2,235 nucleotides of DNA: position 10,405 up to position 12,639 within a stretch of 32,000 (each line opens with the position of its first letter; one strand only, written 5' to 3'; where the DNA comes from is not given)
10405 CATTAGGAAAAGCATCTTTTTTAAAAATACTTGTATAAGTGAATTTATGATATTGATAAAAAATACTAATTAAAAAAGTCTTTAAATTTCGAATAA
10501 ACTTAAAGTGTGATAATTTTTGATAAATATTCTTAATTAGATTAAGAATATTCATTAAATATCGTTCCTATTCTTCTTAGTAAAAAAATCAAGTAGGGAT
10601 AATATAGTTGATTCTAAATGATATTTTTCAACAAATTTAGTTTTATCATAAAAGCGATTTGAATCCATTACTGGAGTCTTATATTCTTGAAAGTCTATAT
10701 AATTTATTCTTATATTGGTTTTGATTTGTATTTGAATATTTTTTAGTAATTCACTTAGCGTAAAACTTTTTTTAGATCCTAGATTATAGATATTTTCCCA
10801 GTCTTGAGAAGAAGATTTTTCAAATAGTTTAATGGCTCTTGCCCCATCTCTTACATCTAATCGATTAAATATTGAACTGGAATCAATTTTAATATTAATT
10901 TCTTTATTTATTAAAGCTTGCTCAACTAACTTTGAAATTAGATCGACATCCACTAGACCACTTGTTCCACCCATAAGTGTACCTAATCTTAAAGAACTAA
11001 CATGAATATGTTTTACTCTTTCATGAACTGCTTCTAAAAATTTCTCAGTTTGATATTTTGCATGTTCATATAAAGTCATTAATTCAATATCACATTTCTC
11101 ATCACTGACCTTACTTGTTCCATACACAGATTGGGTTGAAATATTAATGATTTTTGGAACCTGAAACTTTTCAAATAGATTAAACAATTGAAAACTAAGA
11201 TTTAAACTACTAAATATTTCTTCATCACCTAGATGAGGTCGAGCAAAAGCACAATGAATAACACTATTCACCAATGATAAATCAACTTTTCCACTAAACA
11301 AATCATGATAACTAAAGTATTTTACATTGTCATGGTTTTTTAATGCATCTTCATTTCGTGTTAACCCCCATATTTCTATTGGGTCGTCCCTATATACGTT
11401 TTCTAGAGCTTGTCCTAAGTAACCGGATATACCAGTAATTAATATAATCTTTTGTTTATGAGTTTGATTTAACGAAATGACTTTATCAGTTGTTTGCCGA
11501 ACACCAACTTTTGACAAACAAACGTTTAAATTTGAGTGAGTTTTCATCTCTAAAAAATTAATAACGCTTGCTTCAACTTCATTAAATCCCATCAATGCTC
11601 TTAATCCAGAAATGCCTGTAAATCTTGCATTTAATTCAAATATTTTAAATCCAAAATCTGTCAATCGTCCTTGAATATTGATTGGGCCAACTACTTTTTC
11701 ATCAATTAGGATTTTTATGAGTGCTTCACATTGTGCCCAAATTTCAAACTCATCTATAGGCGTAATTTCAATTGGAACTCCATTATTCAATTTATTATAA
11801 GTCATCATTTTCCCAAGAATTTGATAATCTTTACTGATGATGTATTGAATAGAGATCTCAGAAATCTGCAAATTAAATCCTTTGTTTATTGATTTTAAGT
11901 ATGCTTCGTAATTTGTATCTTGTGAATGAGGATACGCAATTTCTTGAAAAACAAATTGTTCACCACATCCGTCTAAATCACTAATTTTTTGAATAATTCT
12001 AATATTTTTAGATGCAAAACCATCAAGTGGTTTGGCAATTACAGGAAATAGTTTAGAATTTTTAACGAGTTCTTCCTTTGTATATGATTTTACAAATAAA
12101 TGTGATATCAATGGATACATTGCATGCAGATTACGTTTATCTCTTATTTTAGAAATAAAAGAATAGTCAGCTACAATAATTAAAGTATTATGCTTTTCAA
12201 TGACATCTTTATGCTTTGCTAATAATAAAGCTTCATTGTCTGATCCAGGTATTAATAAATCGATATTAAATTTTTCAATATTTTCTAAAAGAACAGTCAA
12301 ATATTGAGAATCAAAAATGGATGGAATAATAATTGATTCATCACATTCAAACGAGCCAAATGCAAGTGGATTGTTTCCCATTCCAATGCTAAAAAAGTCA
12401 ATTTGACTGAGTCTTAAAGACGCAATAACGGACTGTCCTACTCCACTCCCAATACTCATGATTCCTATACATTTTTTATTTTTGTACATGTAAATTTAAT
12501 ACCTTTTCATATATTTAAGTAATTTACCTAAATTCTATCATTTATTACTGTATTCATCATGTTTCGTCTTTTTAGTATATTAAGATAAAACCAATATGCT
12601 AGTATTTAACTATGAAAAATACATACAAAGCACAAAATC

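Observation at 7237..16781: Amino-sugar pathway with three ATP-grasp amidoligase domains instead of the usual N-acyltransferase: candidate route to an aminoacyl- or peptidyl-decorated 6-deoxyhexosamine glycan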

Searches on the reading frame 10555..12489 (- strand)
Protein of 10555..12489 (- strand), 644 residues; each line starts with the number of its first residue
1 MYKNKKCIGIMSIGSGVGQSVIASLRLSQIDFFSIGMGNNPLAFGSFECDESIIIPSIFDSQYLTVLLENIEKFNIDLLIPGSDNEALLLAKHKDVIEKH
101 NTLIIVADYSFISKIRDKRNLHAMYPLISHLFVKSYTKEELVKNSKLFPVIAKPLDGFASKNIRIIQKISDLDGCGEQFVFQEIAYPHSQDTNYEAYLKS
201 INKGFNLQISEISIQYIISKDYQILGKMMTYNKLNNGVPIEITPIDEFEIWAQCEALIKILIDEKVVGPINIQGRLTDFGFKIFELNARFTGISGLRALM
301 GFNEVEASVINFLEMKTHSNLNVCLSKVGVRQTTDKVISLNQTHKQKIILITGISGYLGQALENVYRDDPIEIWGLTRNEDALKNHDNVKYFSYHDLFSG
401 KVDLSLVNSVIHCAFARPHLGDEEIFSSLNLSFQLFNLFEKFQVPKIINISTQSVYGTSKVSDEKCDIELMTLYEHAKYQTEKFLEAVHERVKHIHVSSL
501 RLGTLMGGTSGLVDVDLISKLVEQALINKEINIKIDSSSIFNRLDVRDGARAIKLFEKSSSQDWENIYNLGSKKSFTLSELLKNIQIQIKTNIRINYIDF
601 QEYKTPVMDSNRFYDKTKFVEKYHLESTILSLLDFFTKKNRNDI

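Call 3: search_protein_families(library=pfam, proteins=[window:10555-12489:-], max_evalue=0.01)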
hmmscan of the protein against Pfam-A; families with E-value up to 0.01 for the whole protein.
window:10555-12489:- (644 aa): 4 families
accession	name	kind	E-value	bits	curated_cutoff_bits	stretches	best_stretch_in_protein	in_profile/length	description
PF01370.27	Epimerase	-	1.4e-18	67.6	20.9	1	349-571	1-240/240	NAD dependent epimerase/dehydratase family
PF21360.3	PylC-like_N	-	3.2e-08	34.1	27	1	37-104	28-95/96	PylC-like, N-terminal domain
PF16363.11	GDP_Man_Dehyd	-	5e-05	23.3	27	0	445-602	122-279/332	GDP-mannose 4,6 dehydratase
PF15632.11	ATPgrasp_Ter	-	0.0034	17.6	29.1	1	265-319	61-115/131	ATP-grasp in the biosynthetic pathway with Ter operon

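Call 5: search_protein_families(library=ncbifam, proteins=[window:10555-12489:-], max_evalue=0.001)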
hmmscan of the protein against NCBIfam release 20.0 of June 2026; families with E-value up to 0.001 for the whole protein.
window:10555-12489:- (644 aa): 8 families
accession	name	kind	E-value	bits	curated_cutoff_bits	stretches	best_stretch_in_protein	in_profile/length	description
NF009402.0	PRK12767.1-1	equivalog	1.5e-39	135.8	218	1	14-338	12-323/329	carbamoyl phosphate synthase-like protein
NF009405.0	PRK12767.1-4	equivalog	1.4e-22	80.1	390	1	40-173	35-170/320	carbamoyl phosphate synthase-like protein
NF009404.0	PRK12767.1-3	equivalog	3.8e-14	52.3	316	1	47-173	41-172/344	carbamoyl phosphate synthase-like protein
NF009406.0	PRK12767.1-5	equivalog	6.8e-13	48.4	271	1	38-203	34-205/327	carbamoyl phosphate synthase-like protein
NF009403.0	PRK12767.1-2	equivalog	8.1e-09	35.1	286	1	49-195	39-190/342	carbamoyl phosphate synthase-like protein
TIGR01746.1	Thioester-redct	subfamily_domain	2.7e-05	23.6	213.35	0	463-609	155-298/371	thioester reductase domain-containing protein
TIGR01179.1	galE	equivalog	2.8e-05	23.1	262.3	1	432-630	101-319/332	UDP-glucose 4-epimerase GalE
TIGR01181.1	dTDP_gluc_dehyt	equivalog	0.00027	20.1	365.1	1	440-638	112-313/321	dTDP-glucose 4,6-dehydratase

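Call 7: search_solved_structures(query=window:10555-12489:-, max_evalue=0.01)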
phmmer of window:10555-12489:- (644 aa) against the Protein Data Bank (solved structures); distinct sequences matched with E-value up to 0.01: 2.
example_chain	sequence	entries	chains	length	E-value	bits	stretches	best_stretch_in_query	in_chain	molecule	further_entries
2pk3_A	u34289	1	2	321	2e-05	26.9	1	344-636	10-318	GDP-6-deoxy-D-lyxo-4-hexulose reductase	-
2pn1_A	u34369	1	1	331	0.0002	23.6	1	40-199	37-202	Carbamoylphosphate synthase large subunit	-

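Call 12: find_homologous_proteins(query=window:10555-12489:-, max_evalue=0.00001)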
Query window:10555-12489:- (644 aa): 585 proteins with E <= 0.00001 among 8000 candidates; the best 120 are listed.
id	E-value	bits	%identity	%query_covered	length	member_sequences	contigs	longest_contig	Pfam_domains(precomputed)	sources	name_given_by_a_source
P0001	0.0e+0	1424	100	100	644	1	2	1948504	PF21360.4,PF01370.28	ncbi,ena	-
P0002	2.1e-160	554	45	99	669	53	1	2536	PF04321.24,PF16363.12,PF05368.20,PF07993.19,PF21360.4,PF13460.13,PF01370.28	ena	-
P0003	8.3e-159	548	44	99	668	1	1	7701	PF04321.24,PF16363.12,PF05368.20,PF07993.19,PF21360.4,PF01370.28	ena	-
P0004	4.8e-156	539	43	99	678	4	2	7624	PF04321.24,PF16363.12,PF05368.20,PF01073.26,PF21360.4,PF01370.28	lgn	-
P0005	6.8e-156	539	45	99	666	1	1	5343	PF04321.24,PF16363.12,PF05368.20,PF21360.4,PF01370.28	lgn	-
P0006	2.6e-152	527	44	100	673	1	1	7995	PF04321.24,PF16363.12,PF21360.4,PF13460.13,PF01370.28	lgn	-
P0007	4.9e-149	516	42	100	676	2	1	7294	PF04321.24,PF16363.12,PF05368.20,PF01073.26,PF21360.4,PF01370.28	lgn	-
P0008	4.6e-145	503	42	98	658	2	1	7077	PF04321.24,PF16363.12,PF05368.20,PF21360.4,PF01370.28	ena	-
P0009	1.6e-142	495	42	98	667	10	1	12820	PF04321.24,PF16363.12,PF05368.20,PF01073.26,PF07993.19,PF21360.4,PF13460.13,PF00106.32,PF01370.28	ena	-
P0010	2.1e-140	488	42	99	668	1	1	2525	PF04321.24,PF15632.12,PF16363.12,PF21360.4,PF01370.28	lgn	-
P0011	6.1e-139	483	40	99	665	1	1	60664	PF04321.24,PF16363.12,PF05368.20,PF21360.4,PF01370.28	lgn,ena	-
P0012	1.4e-138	482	40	99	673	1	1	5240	PF04321.24,PF16363.12,PF05368.20,PF01073.26,PF21360.4,PF01370.28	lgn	-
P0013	2.3e-136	474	41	98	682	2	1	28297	PF15632.12,PF16363.12,PF21360.4,PF01370.28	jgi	-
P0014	2.4e-136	474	41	99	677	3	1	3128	PF15632.12,PF16363.12,PF05368.20,PF07993.19,PF21360.4,PF01370.28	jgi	jgi:nucleoside-diphosphate-sugar epimerase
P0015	1.5e-135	472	40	99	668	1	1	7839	PF04321.24,PF16363.12,PF05368.20,PF01073.26,PF21360.4,PF13460.13,PF01370.28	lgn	-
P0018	2.1e-134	468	41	98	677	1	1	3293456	PF04321.24,PF15632.12,PF16363.12,PF21360.4,PF01370.28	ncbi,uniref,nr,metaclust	ncbi:NAD-dependent epimerase/dehydratase [Chloroherpeton thalassium ATCC 35110]|uniref:NAD-dependent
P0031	8.0e-132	459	40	98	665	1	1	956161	PF04321.24,PF15632.12,PF16363.12,PF21360.4,PF13460.13,PF01370.28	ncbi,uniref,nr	ncbi:NAD-dependent epimerase/dehydratase family protein [Chengkuizengella sediminis]|uniref:NAD-depe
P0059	4.5e-129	450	39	98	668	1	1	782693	PF04321.24,PF16363.12,PF01073.26,PF21360.4,PF13460.13,PF01370.28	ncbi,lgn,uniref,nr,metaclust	ncbi:NAD-dependent epimerase/dehydratase family protein [Algoriphagus resistens]|uniref:NAD-dependen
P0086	2.0e-127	445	37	97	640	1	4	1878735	PF04321.24,PF16363.12,PF01073.26,PF21360.4,PF01370.28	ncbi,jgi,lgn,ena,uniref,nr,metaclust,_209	ncbi:UDP-glucose 4-epimerase [Candidatus Izimaplasma bacterium HR1]|jgi:nucleoside-diphosphate-sugar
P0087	2.1e-127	445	40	91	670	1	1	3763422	PF04321.24,PF16363.12,PF05368.20,PF21360.4,PF13460.13,PF01370.28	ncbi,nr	ncbi:NAD-dependent epimerase/dehydratase family protein [Eubacteriaceae bacterium ES2]|nr:NAD-depend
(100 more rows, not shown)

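Call 13: find_encoding_contigs(protein=P0001, flank=3000, max_places=3)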
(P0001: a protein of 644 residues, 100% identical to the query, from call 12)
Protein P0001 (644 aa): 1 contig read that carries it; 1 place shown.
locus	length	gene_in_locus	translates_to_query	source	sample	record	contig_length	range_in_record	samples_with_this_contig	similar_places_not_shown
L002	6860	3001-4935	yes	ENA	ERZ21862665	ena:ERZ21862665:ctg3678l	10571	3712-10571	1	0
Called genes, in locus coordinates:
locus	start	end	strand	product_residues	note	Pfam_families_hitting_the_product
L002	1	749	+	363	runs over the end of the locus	PF01041:DegT_DnrJ_EryC1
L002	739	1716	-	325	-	PF14397:ATPgrasp_ST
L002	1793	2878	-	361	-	PF14397:ATPgrasp_ST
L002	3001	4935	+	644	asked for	PF21360:PylC-like_N, PF01370:Epimerase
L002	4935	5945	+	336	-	PF00534:Glycos_transf_1, PF13692:Glyco_trans_1_4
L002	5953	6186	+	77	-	-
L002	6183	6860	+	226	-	?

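Call 14: find_encoding_contigs(protein=P0086, flank=10000, max_places=2)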
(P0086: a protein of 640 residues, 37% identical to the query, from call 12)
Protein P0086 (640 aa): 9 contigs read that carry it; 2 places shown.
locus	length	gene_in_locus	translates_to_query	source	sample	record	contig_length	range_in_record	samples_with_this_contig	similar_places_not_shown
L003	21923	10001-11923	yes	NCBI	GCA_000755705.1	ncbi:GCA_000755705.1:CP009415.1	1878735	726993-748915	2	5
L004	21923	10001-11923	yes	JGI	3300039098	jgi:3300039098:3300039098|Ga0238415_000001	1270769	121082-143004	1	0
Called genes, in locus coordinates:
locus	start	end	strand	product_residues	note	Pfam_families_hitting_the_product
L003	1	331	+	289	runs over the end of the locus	PF05681:Fumerase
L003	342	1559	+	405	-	PF13439:Glyco_transf_4 (weak), PF00534:Glycos_transf_1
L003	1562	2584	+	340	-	PF01073:3Beta_HSD, PF01370:Epimerase, PF02719:Polysacc_synt_2, PF04321:RmlD_sub_bind (weak), PF05368:NmrA, PF13460:NAD_binding_10, PF16363:GDP_Man_Dehyd, PF08485:Polysacc_syn_2C, +1 more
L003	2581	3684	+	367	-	PF01073:3Beta_HSD (faint), PF01370:Epimerase, PF07993:NAD_binding_4 (faint), PF14667:Polysacc_synt_C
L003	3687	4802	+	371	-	PF02350:Epimerase_2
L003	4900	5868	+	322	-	-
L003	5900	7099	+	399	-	-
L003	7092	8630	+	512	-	PF01943:Polysacc_synt, PF13440:Polysacc_synt_3 (weak)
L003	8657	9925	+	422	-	PF07969:Amidohydro_3, PF01979:Amidohydro_1 (weak)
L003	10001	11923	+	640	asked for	PF21360:PylC-like_N, PF01073:3Beta_HSD (weak), PF01370:Epimerase, PF04321:RmlD_sub_bind, PF16363:GDP_Man_Dehyd (weak)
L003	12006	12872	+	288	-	PF00483:NTP_transferase, PF12804:NTP_transf_3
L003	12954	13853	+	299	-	-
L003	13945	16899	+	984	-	-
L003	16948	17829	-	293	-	PF20511:PMI_typeI_cat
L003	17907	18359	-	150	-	PF01741:MscL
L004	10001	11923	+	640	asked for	PF21360:PylC-like_N, PF01073:3Beta_HSD (weak), PF01370:Epimerase, PF04321:RmlD_sub_bind, PF16363:GDP_Man_Dehyd (weak)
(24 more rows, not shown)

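Call 15: find_encoding_contigs(protein=P0018, flank=10000, max_places=2)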
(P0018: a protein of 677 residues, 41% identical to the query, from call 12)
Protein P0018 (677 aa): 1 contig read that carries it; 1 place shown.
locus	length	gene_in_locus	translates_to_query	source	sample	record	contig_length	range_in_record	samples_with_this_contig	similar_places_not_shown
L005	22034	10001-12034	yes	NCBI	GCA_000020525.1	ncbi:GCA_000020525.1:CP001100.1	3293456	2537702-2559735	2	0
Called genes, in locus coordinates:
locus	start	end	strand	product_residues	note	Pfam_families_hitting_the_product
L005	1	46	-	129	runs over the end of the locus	-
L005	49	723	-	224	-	-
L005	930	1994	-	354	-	-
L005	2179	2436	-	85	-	-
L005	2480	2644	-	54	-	-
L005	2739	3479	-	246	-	PF00149:Metallophos, PF12850:Metallophos_2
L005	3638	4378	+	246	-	PF02397:Bac_transf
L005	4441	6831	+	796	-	PF02706:Wzz (weak), PF02374:ArsA_ATPase (faint), PF25199:nSTAND_NTPase5 (faint), PF13807:GNVR, PF01656:CbiA, PF06564:CBP_BcsQ (weak), PF10609:ParA, PF13614:AAA_31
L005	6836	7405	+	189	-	-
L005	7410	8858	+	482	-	PF01943:Polysacc_synt, PF13440:Polysacc_synt_3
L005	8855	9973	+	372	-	PF01041:DegT_DnrJ_EryC1, PF00155:Aminotran_1_2, PF01053:Cys_Met_Meta_PP (weak)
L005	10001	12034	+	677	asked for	PF21360:PylC-like_N, PF15632:ATPgrasp_Ter (weak), PF01370:Epimerase, PF04321:RmlD_sub_bind (weak), PF16363:GDP_Man_Dehyd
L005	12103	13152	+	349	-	PF13489:Methyltransf_23, PF08241:Methyltransf_11 (weak), PF08242:Methyltransf_12, PF13847:Methyltransf_31 (faint)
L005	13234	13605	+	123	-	PF05050:Methyltransf_21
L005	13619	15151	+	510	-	PF00682:HMGL-like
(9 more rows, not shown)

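Call 23: find_related_loci(query=A1, collection=genome_contigs, flank=10000)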
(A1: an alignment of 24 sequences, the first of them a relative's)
Query A1 (644 aa) in genome_contigs; peptide patterns used: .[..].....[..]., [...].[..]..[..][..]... (x = any residue, [..] = any of these).
130 stretches matched a pattern; 97 encode a relative of the query (tblastn E <= 1e-3); the best 80 are kept; 80 distinct loci.
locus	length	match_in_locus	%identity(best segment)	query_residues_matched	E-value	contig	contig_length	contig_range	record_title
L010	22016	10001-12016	41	1-643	9e-148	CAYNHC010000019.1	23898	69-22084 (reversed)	MAG TPA_asm: uncultured Paludibacter sp. isolate SRP192927_co1_94 genome assembly, contig: NODE_3994_length_23898_cov_8.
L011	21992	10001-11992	40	1-635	5e-146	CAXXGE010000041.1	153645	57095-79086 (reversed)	MAG: Vallitaleaceae bacterium isolate 2a2b7994-b44a-4ebb-a176-ceeb0f7df594 genome assembly, contig: contig_41, whole gen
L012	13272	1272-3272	40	1-638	3e-144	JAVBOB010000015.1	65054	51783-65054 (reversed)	MAG: Bacteroidales bacterium isolate EPI_MAG_00097 c_000004002718, whole genome shotgun sequence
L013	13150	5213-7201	40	8-640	5e-144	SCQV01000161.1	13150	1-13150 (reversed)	MAG: Chitinophagaceae bacterium isolate FW021_bin.37 FW021_bin.37-15413, whole genome shotgun sequence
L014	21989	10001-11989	38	8-641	3e-142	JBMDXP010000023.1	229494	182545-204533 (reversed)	MAG: Algoriphagus sp. isolate FBaRs1_7 FBaRs1_contig25, whole genome shotgun sequence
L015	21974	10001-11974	39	8-636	1e-140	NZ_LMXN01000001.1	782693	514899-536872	Algoriphagus resistens strain NH1 contig1, whole genome shotgun sequence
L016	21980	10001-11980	40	8-636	5e-138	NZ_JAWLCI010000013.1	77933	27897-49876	MAG: Mariniphaga sp. isolate 15dZY3.bin.39 NODE_551_length_77933_cov_50.263779, whole genome shotgun sequence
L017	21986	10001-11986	40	5-636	8e-138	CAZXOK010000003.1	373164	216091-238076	MAG TPA_asm: uncultured Chlorobiales bacterium isolate SRP141376_co5_211 genome assembly, contig: NODE_15_length_373164_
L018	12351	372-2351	41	8-638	2e-137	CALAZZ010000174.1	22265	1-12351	MAG TPA_asm: uncultured Bacteroidales bacterium isolate SRR7299214_bin.157_CONCOCT_v1.1_MAG genome assembly, contig: ERZ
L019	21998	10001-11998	39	1-638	3e-137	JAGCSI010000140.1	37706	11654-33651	MAG: Bacteroidales bacterium isolate RGIG10078 Yak_Rumen-1__c2225799, whole genome shotgun sequence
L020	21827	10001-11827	40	1-585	6e-137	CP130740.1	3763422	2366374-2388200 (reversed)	Eubacteriaceae bacterium ES2 chromosome, complete genome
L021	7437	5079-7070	41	8-641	8e-137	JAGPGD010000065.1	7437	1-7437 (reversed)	MAG: Paludibacteraceae bacterium isolate Gw_SlDig_bin_148 Gw_SlDig_21045_length_7437_cov_16.178386, whole genome shotgun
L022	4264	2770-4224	48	1-461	4e-139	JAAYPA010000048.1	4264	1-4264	MAG: Mollicutes bacterium isolate AS22ysBPME_135 82073_AS22, whole genome shotgun sequence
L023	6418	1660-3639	38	8-636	2e-135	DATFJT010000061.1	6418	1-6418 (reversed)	MAG TPA_asm: Saprospiraceae bacterium isolate SMAG_U9151 k141_153628, whole genome shotgun sequence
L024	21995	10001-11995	39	5-637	1e-133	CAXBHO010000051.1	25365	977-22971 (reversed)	MAG TPA_asm: uncultured Balneola sp. isolate ERR2762128_binner123_Refined_57 genome assembly, contig: ERZ3421942.2543, w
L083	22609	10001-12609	37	8-572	2e-111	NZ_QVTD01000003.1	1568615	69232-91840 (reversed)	Peribacillus glennii strain V44-8 DSM-105192_1__paired__trimmed__paired__contig_3, whole genome shotgun sequence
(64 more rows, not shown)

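Call 38: find_encoding_contigs(protein=P0087, flank=10000, max_places=1)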
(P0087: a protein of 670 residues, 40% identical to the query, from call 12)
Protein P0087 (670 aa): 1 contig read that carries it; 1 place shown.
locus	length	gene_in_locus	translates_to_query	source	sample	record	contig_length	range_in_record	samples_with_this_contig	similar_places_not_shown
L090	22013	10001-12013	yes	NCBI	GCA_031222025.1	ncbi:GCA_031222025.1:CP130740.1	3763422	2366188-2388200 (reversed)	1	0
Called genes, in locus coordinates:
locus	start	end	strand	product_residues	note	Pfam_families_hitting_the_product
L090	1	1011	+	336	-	-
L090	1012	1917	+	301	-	-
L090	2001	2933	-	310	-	PF08220:HTH_DeoR (weak), PF08279:HTH_11, PF19187:HTH_PafC (weak), PF13280:WYL, PF25583:WCX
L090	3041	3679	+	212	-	PF01965:DJ-1_PfpI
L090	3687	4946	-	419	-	PF05977:MFS_3, PF07690:MFS_1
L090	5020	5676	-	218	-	PF21303:TetR_C_39 (faint), PF00440:TetR_N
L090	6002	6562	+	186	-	PF12641:Flavodoxin_3 (weak), PF12724:Flavodoxin_5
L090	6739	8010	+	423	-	PF13484:Fer4_16 (faint), PF00037:Fer4 (weak), PF13237:Fer4_10 (weak), PF12838:Fer4_7, PF13187:Fer4_9, PF25160:LdpA_Fe-S-bd (weak), PF00037:Fer4 (weak), PF12837:Fer4_6 (weak), +2 more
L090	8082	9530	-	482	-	PF01235:Na_Ala_symp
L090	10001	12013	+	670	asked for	PF21360:PylC-like_N, PF13460:NAD_binding_10 (faint), PF01370:Epimerase, PF04321:RmlD_sub_bind, PF05368:NmrA (weak), PF16363:GDP_Man_Dehyd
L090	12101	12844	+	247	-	PF00797:Acetyltransf_2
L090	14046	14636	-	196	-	PF02441:Flavoprotein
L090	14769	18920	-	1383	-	PF00668:Condensation, PF00501:AMP-binding, PF00550:PP-binding, PF01073:3Beta_HSD, PF01370:Epimerase, PF04321:RmlD_sub_bind, PF07993:NAD_binding_4, PF16363:GDP_Man_Dehyd (weak)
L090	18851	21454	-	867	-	PF00501:AMP-binding, PF13193:AMP-binding_C (weak), PF00550:PP-binding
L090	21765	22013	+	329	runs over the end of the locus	PF04607:RelA_SpoT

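Call 39: find_encoding_contigs(protein=P0031, flank=10000, max_places=1)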
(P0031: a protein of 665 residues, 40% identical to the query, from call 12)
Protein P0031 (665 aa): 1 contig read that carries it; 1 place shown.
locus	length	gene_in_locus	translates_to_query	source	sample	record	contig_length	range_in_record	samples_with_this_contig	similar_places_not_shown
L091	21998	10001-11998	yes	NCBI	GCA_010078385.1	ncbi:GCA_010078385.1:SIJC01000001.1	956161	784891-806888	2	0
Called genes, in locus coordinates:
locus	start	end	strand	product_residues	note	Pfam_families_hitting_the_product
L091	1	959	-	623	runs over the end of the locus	PF00116:COX2 (faint), PF18764:nos_propeller, PF13473:Cupredoxin_1 (weak)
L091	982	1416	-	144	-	PF00034:Cytochrom_C (faint)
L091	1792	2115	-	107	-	-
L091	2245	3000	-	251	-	PF03009:GDPD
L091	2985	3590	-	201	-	PF01965:DJ-1_PfpI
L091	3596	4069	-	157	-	PF00583:Acetyltransf_1, PF13673:Acetyltransf_10, PF13420:Acetyltransf_4 (weak), PF13508:Acetyltransf_7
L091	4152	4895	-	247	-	PF00293:NUDIX (weak)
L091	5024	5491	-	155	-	PF03682:UPF0158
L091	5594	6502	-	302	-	PF03096:Ndr, PF00561:Abhydrolase_1, PF12146:Hydrolase_4, PF12697:Abhydrolase_6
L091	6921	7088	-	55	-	-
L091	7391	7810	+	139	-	PF01583:APS_kinase, PF07282:Cas12f1-like_TNB (weak)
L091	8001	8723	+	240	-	-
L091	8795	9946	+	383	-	PF01041:DegT_DnrJ_EryC1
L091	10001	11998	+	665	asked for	PF21360:PylC-like_N, PF15632:ATPgrasp_Ter (weak), PF01370:Epimerase, PF04321:RmlD_sub_bind, PF13460:NAD_binding_10 (weak), PF16363:GDP_Man_Dehyd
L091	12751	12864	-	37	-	PF20935:DUF6847 (weak)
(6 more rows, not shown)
